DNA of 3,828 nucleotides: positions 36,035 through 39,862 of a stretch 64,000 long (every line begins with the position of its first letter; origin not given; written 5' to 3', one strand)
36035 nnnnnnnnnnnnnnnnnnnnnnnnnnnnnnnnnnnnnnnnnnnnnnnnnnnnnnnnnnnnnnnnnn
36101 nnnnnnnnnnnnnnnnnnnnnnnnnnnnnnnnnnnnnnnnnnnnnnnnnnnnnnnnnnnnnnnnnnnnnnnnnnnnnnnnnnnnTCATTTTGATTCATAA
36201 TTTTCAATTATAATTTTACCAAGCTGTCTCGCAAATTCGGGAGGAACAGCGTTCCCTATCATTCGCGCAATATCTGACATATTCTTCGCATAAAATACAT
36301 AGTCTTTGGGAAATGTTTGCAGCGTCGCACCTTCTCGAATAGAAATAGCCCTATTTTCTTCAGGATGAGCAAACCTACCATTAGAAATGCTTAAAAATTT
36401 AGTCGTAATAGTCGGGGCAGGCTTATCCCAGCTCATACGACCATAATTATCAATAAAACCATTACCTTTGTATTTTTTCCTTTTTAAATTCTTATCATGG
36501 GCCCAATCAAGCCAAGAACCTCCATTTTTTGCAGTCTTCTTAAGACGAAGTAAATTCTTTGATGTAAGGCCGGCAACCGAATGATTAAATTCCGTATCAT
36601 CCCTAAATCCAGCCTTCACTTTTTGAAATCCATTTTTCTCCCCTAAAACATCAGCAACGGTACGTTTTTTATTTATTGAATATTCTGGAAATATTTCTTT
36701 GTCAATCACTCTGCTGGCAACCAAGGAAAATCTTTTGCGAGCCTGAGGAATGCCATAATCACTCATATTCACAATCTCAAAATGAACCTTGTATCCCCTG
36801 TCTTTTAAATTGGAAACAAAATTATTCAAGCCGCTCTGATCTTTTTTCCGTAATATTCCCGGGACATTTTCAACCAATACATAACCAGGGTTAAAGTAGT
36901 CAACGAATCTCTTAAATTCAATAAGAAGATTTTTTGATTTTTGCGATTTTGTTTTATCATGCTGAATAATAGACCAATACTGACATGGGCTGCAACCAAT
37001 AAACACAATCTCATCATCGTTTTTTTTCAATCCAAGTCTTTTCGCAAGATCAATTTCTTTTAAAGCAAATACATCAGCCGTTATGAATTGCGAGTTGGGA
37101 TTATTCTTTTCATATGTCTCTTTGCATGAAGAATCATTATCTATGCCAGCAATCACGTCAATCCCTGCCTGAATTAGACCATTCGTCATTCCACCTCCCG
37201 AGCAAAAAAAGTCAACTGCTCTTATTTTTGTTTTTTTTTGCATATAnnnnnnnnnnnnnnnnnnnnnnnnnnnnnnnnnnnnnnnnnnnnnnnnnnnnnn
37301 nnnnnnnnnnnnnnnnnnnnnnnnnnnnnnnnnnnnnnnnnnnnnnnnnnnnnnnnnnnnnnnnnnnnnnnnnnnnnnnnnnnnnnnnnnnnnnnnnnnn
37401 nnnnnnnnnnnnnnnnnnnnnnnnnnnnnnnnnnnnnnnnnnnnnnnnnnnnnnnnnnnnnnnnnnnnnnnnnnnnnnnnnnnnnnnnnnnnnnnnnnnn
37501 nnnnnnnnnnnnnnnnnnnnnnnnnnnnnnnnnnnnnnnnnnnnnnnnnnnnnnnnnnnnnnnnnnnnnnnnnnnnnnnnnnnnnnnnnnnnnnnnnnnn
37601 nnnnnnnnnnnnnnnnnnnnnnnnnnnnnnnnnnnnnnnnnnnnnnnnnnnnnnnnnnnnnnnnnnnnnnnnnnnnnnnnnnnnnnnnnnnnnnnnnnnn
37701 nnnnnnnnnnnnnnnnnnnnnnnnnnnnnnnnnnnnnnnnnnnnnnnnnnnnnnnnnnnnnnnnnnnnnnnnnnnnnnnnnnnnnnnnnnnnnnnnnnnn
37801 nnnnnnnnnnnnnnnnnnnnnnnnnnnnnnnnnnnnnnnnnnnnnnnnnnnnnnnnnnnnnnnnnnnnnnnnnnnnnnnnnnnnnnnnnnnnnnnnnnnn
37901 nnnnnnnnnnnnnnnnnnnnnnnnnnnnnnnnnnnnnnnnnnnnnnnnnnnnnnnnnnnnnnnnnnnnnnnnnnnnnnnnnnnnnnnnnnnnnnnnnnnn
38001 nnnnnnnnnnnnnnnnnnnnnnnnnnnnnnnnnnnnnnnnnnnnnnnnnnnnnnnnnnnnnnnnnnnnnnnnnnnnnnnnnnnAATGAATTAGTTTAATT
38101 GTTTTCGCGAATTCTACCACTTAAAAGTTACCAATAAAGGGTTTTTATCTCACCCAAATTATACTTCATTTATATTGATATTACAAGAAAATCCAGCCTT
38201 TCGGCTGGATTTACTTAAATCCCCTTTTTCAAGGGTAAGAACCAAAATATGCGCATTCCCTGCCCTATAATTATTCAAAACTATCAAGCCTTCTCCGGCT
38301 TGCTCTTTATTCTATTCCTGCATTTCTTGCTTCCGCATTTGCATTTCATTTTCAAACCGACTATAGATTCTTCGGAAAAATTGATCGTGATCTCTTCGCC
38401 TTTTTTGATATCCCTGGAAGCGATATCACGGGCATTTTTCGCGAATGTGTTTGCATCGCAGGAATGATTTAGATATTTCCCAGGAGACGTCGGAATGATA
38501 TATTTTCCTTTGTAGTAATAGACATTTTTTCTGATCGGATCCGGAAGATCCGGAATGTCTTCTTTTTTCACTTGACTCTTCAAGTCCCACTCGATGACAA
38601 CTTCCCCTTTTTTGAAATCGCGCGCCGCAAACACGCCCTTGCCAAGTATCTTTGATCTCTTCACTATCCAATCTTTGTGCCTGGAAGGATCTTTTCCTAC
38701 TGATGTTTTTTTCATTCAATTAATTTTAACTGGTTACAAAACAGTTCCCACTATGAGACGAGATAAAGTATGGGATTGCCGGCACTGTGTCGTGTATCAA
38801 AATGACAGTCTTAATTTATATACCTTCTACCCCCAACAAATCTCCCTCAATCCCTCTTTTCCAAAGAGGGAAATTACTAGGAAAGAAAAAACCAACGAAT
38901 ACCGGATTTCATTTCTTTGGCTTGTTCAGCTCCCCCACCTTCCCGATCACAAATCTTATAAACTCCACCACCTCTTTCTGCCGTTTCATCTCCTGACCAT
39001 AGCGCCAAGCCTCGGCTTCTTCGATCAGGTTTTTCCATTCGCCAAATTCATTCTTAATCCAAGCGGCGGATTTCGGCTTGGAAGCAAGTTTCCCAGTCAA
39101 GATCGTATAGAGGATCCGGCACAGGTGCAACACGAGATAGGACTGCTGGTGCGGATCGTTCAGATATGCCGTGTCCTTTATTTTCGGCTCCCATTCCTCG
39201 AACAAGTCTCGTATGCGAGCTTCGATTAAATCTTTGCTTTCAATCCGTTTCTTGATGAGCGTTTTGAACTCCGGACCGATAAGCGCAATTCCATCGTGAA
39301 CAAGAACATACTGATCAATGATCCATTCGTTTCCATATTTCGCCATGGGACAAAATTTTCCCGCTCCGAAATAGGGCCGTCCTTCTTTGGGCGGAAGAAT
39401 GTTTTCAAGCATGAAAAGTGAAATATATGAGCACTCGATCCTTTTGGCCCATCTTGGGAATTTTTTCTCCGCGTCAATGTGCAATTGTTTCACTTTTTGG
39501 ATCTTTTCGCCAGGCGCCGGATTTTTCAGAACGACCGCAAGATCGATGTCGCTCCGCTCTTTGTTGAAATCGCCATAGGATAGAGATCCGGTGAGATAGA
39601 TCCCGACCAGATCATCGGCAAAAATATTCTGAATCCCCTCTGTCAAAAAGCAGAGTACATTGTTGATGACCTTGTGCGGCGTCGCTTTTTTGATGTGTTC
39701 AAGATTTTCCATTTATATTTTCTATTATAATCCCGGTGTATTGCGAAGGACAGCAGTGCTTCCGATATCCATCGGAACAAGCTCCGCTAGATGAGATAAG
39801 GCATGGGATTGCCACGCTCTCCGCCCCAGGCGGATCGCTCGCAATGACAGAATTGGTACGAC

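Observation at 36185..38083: Apparent paradox: an Mrr-type (modification-dependent) nuclease is co-operonic with an m5C methyltransferase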

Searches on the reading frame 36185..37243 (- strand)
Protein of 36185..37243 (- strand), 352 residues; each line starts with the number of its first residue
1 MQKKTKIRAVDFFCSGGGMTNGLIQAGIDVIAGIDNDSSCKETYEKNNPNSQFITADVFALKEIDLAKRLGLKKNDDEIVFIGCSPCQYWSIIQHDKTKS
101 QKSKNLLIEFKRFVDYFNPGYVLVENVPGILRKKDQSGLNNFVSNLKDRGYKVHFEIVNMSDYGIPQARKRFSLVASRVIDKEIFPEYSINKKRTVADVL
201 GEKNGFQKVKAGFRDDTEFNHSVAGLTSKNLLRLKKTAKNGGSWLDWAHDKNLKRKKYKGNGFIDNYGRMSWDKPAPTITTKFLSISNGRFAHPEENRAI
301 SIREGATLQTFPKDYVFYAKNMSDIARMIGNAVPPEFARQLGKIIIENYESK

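Call 3: search_protein_families(library=pfam, proteins=[window:36185-37243:-], max_evalue=0.01)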
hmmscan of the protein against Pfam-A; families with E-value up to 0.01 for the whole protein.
window:36185-37243:- (352 aa): 1 family
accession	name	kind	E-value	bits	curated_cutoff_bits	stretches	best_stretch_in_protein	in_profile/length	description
PF00145.23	DNA_methylase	-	3.5e-58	198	22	1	8-346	2-323/324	C-5 cytosine-specific DNA methylase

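Call 4: search_protein_families(library=ncbifam, proteins=[window:36185-37243:-], max_evalue=0.01)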
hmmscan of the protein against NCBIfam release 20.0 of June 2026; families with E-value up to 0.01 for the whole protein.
window:36185-37243:- (352 aa): 1 family
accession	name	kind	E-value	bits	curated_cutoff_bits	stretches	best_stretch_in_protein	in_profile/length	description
TIGR00675.1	dcm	superfamily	5e-41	141.4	100.65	1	10-343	2-327/329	DNA (cytosine-5-)-methyltransferase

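Call 5: search_protein_families(library=padloc, proteins=[window:36185-37243:-], max_evalue=0.01)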
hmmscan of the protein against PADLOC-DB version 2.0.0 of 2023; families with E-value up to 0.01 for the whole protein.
window:36185-37243:- (352 aa): 58 families (the best 25 are shown)
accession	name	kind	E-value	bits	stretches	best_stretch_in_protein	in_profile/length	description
PDLC03378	MTase_II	-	8.1e-91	302.9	1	6-351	2-332/344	Type II methyltransferase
PDLC03234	MTase_II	-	4.4e-73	244.7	1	5-348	3-365/375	Type II methyltransferase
PDLC00033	DruM2|DruM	-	4.1e-70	234.9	1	2-348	17-363/368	DNA cytosine methylase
PDLC02651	DrmMII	-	2.2e-60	202.5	1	6-347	2-355/371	DrmMII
PDLC03326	MTase_II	-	2.3e-59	199.6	2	4-188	2-184/412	Type II methyltransferase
PDLC03237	MTase_II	-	4.2e-50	168.6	2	9-178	796-969/1036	Type II methyltransferase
PDLC03272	MTase_II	-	2.6e-48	163.2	1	2-350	70-391/407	Type II methyltransferase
PDLC02648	DrmMII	-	1.1e-43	147.7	2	3-181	18-229/468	DrmMII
PDLC02650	DrmMII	-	4e-43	145.9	2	142-343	207-412/435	DrmMII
PDLC00027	DruM2|DruM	-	6.8e-42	142.1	2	4-178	9-172/361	DNA cytosine methylase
PDLC00026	DruM2|DruM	-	1.1e-40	138.2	1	5-349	3-318/336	DNA cytosine methylase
PDLC02649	DrmMII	-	3.7e-40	136.2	3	71-203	109-247/422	DrmMII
PDLC00030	DruM2|DruM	-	5.3e-39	132.4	1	3-347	2-362/380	DNA cytosine methylase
PDLC02656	DrmMII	-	6.7e-39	132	2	256-350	378-470/491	DrmMII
PDLC03279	MTase_II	-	8.3e-37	124.7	1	8-347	4-351/587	Type II methyltransferase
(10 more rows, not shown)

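Call 36: search_solved_structures(query=window:36185-37243:-, max_evalue=1e-10)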
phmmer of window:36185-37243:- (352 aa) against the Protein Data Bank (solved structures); distinct sequences matched with E-value up to 1e-10: 32.
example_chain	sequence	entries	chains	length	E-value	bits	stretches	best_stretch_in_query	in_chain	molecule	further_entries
5guv_A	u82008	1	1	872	2.6e-30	109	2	3-187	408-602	DNA (cytosine-5)-methyltransferase 1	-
3pt9_A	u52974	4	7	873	3.2e-29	105.5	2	3-187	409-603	DNA (cytosine-5)-methyltransferase 1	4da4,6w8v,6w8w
3pt6_A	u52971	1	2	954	4e-29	105.2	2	3-187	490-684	DNA (cytosine-5)-methyltransferase 1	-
5gut_A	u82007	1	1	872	6.2e-29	104.5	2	3-187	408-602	DNA (cytosine-5)-methyltransferase 1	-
3av4_A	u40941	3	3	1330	6.2e-29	104.5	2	3-187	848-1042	DNA (cytosine-5)-methyltransferase 1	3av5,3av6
5wy1_A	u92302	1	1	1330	6.3e-29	104.5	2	3-187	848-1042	DNA (cytosine-5)-methyltransferase 1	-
6x9i_A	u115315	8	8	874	8.4e-29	104.1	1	4-187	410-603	DNA (cytosine-5)-methyltransferase 1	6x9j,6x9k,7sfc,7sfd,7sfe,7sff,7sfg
9v36_A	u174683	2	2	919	8.9e-29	104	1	4-187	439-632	DNA (cytosine-5)-methyltransferase 1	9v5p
3pta_A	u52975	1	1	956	9.8e-29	103.9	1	4-187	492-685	DNA (cytosine-5)-methyltransferase 1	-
3swr_A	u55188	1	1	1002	1.1e-28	103.7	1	4-187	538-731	DNA (cytosine-5)-methyltransferase 1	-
4yoc_A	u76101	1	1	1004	1.1e-28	103.7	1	4-187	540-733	DNA (cytosine-5)-methyltransferase 1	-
9z07_A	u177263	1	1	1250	2.2e-28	102.7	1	4-187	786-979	DNA (cytosine-5)-methyltransferase 1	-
4wxx_A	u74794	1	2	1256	2.2e-28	102.7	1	4-187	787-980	DNA (cytosine-5)-methyltransferase 1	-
7xi9_A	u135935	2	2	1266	2.2e-28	102.7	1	4-187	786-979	DNA (cytosine-5)-methyltransferase 1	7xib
8xqc_A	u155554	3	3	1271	2.3e-28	102.7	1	4-187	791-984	DNA (cytosine-5)-methyltransferase 1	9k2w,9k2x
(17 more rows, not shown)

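Call 73: search_dna_similar(query=window:36185-37243:-, collection=plasmids, mode=protein, max_rows=12, max_evalue=1e-30)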
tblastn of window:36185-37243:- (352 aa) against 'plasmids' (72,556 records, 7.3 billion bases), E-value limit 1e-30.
Records with a match: 72; places in all: 75; records where one place covers at least 80% of the query: 72.
Best place of each record, by identity: <60% 72.
By first word of the organism name: Rhizobium 7; Halobacterium 7; Burkholderia 4; Escherichia 4; Lactiplantibacillus 4; Acinetobacter 3; Neisseria 2; Campylobacter 2; Rhodococcus 2; Klebsiella 2; and 29 more.
By predicted mobility (MOB-suite, as given by PLSDB): non-mobilizable 43; conjugative 18; mobilizable 11.
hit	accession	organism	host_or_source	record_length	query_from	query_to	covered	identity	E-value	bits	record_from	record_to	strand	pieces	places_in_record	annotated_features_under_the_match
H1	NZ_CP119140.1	Neisseria gonorrhoeae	Homo sapiens,whole organism,blood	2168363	3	350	99%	59.5%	1e-110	426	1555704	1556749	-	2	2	none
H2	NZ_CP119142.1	Neisseria gonorrhoeae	Homo sapiens,whole organism,synovial ...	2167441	3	350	99%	59.5%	1e-110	426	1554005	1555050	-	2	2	none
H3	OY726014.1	Phocaeicola massiliensis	-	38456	5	345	97%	54.4%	1e-115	375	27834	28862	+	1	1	none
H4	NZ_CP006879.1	Rhizobium gallicum bv. gallicum R602sp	Phaseolus vulgaris,whole ...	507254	6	350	98%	39.7%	9e-68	238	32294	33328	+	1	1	DNA cytosine methyltransferase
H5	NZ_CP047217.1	Campylobacter coli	pig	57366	8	342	95%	40.3%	2e-65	231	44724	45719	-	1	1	DNA cytosine methyltransferase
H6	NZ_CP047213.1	Campylobacter coli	pig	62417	8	342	95%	40.3%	2e-65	231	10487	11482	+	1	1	DNA cytosine methyltransferase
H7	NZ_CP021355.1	Rhodococcus oxybenzonivorans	river sediment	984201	7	346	97%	39.4%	3e-68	239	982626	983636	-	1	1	DNA cytosine methyltransferase | MAE_28990/MAE_18760 family HEPN-like nuclease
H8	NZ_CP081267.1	Phaeobacter inhibens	-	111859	1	345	98%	38.7%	2e-61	219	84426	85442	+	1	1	DNA cytosine methyltransferase | MAE_28990/MAE_18760 family HEPN-like nuclease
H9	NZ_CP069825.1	Klebsiella pneumoniae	Homo sapiens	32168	7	345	96%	39.1%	7e-64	226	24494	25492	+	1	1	DNA cytosine methyltransferase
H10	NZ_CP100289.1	Burkholderia glumae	cell culture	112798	6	348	97%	38.3%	4e-66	233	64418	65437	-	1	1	DNA cytosine methyltransferase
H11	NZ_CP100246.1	Burkholderia glumae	cell culture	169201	6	348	97%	38.3%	4e-66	233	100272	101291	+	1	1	DNA cytosine methyltransferase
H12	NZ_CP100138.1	Burkholderia glumae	cell culture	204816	6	348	97%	38.3%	4e-66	233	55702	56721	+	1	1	DNA cytosine methyltransferase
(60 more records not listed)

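Call 75: get_annotated_region(hit=H1, flank=5000)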
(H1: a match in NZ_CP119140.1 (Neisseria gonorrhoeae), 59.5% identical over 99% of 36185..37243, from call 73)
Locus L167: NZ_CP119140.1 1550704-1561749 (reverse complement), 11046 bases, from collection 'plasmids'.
description: Neisseria gonorrhoeae strain 2022NG-0076 plasmid p2022NG-0076_1, complete sequence
organism: Neisseria gonorrhoeae (NCBI taxid 485)
taxonomy: Bacteria; Pseudomonadota; Betaproteobacteria; Neisseriales; Neisseriaceae; Neisseria; Neisseria gonorrhoeae
host: -; source: Homo sapiens,whole organism,blood; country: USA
typing (MOB-suite, as given by PLSDB): non-mobilizable
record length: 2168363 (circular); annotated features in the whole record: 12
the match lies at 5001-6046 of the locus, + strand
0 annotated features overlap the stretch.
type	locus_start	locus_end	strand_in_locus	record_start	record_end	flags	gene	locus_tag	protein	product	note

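Call 76: get_annotated_region(hit=H3, flank=5000)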
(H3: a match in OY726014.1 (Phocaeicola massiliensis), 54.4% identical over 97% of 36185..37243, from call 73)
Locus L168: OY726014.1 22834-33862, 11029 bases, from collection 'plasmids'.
description: Phocaeicola massiliensis strain Bacteroides massiliensis TSDC17.2-1.1 genome assembly, plasmid: 40
organism: Phocaeicola massiliensis (NCBI taxid 204516)
taxonomy: Bacteria; Bacteroidota; Bacteroidia; Bacteroidales; Bacteroidaceae; Phocaeicola; Phocaeicola massiliensis
host: -; source: -; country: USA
typing (MOB-suite, as given by PLSDB): non-mobilizable
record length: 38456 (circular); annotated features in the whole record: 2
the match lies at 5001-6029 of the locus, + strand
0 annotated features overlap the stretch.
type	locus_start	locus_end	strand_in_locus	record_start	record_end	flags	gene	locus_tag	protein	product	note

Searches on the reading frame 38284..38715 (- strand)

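Call 3: search_protein_families(library=pfam, proteins=[window:38284-38715:-], max_evalue=0.01)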
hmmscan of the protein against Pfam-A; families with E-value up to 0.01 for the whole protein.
window:38284-38715:- (143 aa): 1 family
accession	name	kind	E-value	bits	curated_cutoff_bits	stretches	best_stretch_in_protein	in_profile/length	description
PF00856.33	SET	-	9.3e-13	49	22.4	1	25-113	1-104/105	SET domain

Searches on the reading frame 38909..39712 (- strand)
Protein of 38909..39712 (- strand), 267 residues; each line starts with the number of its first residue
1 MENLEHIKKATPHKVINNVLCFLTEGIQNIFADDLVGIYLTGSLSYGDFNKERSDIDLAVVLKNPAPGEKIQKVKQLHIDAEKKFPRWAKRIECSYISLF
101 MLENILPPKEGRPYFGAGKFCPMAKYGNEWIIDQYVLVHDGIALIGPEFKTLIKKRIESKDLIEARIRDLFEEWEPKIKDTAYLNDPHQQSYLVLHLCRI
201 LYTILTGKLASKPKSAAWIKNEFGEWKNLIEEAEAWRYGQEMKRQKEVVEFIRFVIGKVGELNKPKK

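Call 3: search_protein_families(library=pfam, proteins=[window:38909-39712:-], max_evalue=0.01)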
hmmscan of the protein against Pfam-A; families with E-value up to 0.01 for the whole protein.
window:38909-39712:- (267 aa): 3 families
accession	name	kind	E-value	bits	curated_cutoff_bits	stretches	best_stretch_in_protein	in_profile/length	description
PF13427.11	AadA_C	-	1.3e-13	51.4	22.2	1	156-255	5-100/103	Aminoglycoside adenylyltransferase, C-terminal domain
PF01909.29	NTP_transf_2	-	1.8e-07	31.9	21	1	36-84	15-63/93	Nucleotidyltransferase domain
PF18765.7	Polbeta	-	0.00025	21.6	26.9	1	27-69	3-43/93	Polymerase beta, Nucleotidyltransferase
